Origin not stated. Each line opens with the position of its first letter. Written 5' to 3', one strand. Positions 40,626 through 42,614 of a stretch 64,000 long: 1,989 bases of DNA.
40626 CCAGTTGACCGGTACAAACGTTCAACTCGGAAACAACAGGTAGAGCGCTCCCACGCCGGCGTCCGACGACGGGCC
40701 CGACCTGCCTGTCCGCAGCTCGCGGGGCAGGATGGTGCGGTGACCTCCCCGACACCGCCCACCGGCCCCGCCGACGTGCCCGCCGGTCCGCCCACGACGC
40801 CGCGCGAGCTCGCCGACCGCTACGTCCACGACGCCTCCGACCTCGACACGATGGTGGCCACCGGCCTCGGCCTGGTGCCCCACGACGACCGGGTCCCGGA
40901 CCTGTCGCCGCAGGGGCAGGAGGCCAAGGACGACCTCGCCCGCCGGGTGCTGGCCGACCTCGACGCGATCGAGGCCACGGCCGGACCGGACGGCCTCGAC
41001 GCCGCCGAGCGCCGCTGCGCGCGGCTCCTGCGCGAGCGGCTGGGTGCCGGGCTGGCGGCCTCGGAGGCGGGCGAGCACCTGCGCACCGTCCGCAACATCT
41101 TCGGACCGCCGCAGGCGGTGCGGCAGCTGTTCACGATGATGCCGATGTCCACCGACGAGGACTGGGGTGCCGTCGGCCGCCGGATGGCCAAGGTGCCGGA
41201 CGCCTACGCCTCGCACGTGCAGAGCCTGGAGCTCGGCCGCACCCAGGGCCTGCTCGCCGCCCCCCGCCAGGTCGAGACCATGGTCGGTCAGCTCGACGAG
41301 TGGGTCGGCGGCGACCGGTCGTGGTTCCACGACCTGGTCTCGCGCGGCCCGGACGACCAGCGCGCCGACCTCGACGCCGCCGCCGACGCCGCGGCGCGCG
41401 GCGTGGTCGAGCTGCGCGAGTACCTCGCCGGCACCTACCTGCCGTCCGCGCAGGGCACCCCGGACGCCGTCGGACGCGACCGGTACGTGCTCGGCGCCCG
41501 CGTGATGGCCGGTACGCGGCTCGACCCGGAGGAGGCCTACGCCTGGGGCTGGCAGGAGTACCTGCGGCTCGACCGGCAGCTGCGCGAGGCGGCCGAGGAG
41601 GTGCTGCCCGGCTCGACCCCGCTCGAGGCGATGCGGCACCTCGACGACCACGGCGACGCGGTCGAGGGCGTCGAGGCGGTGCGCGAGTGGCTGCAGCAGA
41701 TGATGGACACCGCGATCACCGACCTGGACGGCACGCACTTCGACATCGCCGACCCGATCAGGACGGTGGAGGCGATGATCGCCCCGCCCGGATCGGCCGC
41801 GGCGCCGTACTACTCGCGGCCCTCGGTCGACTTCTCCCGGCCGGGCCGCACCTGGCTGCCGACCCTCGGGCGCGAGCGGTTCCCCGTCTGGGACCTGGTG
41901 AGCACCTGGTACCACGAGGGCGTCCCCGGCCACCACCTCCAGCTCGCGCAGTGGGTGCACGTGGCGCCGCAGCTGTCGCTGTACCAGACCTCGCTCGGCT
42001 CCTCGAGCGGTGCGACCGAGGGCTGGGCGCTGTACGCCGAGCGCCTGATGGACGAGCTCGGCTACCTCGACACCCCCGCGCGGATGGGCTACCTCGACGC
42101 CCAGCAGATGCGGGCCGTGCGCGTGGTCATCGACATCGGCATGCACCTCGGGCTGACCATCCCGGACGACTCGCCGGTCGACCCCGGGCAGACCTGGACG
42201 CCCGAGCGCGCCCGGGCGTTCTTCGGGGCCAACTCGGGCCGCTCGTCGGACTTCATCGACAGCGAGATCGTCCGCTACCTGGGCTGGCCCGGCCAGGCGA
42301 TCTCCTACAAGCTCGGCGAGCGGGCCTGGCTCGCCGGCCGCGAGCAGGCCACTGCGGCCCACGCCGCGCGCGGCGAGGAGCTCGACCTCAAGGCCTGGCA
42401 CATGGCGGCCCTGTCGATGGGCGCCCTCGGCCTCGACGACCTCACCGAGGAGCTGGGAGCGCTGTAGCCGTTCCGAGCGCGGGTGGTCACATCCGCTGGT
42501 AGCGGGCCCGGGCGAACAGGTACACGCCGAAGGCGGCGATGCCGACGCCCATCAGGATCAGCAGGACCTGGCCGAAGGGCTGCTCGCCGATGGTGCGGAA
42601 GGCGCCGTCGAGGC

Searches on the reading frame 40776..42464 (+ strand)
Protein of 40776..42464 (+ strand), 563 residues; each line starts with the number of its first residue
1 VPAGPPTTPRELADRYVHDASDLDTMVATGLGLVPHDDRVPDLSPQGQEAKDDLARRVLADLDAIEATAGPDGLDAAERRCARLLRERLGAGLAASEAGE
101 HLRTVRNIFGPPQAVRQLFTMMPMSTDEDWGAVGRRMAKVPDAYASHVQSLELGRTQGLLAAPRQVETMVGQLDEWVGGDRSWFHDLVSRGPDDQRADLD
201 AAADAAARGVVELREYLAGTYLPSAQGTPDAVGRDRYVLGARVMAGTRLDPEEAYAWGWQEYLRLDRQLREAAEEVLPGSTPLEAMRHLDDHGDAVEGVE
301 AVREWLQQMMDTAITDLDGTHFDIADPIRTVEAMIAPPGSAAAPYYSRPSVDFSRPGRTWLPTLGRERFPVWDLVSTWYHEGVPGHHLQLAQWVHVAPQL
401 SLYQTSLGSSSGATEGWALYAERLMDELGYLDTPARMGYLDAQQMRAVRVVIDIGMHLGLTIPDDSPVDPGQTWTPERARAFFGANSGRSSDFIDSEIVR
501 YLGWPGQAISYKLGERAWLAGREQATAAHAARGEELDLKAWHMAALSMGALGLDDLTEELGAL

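Call 47: search_protein_families(library=pfam, proteins=[window:40776-42464:+], max_evalue=0.0001)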
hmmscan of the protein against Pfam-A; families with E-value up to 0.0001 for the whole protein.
window:40776-42464:+ (563 aa): 1 family
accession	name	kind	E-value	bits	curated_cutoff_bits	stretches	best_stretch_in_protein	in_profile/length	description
PF05960.17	DUF885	-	4.4e-138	462.6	32.4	1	27-559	3-531/532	Bacterial protein of unknown function (DUF885)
